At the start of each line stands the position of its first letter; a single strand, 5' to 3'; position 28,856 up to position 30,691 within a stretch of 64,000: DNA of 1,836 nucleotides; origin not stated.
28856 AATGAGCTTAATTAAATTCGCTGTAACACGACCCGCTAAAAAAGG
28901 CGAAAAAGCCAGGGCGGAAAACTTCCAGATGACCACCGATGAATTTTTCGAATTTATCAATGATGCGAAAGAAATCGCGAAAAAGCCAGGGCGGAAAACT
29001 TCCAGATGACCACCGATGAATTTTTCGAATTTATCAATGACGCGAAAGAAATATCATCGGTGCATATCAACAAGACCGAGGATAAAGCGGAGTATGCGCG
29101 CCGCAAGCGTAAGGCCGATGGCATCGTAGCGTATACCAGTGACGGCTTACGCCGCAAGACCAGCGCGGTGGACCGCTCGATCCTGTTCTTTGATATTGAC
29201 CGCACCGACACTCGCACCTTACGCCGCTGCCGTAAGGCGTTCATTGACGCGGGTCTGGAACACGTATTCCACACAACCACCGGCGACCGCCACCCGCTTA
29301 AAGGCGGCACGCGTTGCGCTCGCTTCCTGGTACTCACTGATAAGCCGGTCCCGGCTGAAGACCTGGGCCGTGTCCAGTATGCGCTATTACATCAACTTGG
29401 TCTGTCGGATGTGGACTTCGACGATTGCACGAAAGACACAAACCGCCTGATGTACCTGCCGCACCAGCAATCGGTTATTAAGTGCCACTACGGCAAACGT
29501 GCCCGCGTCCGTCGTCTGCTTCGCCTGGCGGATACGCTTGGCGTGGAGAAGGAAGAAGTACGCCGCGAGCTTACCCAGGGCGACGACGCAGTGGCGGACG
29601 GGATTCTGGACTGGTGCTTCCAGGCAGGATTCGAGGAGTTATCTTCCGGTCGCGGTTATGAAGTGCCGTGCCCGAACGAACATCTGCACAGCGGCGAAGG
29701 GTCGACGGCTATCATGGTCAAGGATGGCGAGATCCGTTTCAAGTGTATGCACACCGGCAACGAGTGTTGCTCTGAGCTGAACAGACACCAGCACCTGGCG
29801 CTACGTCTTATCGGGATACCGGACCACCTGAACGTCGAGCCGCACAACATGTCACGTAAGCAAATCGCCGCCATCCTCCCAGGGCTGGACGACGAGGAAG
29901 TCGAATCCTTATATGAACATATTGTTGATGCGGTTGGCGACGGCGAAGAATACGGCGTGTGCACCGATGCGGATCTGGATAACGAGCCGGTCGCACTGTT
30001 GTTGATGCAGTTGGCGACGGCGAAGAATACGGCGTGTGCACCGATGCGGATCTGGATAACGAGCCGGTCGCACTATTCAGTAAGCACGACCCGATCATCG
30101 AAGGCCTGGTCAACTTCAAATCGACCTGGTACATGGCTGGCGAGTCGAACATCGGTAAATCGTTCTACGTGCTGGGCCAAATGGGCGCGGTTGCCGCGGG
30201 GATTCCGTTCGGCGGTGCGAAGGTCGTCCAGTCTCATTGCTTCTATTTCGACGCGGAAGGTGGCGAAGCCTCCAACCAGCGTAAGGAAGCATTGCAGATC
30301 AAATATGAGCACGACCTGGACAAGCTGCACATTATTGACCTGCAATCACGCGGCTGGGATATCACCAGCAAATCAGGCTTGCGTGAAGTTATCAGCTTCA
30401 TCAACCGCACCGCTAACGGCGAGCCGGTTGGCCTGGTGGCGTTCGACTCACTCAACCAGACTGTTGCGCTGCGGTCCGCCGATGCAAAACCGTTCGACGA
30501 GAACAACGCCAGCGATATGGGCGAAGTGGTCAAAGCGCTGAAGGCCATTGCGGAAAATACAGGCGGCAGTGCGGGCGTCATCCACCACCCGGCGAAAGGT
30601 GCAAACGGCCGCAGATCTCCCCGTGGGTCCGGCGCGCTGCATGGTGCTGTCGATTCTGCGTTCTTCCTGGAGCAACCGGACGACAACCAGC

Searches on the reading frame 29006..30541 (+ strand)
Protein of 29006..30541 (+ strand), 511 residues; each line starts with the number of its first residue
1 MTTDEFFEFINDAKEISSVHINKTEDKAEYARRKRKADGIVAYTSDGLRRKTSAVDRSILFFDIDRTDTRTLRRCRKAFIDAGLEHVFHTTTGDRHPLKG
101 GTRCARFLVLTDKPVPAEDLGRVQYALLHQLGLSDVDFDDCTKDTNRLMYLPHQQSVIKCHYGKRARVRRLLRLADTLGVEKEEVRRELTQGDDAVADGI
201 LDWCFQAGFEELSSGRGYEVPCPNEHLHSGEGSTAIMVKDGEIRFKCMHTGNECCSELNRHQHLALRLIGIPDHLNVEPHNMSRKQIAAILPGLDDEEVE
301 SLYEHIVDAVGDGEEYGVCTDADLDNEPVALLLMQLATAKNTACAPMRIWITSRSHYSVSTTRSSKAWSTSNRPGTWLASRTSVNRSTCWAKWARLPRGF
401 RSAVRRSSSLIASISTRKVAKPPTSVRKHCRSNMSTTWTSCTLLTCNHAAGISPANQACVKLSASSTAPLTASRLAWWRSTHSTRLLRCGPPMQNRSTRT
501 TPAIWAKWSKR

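Call 43: find_encoding_contigs(protein=window:29006-30541:+, flank=10000, max_places=6)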
Protein window:29006-30541:+ (511 aa): no gene with exactly this product is on record in the collection.
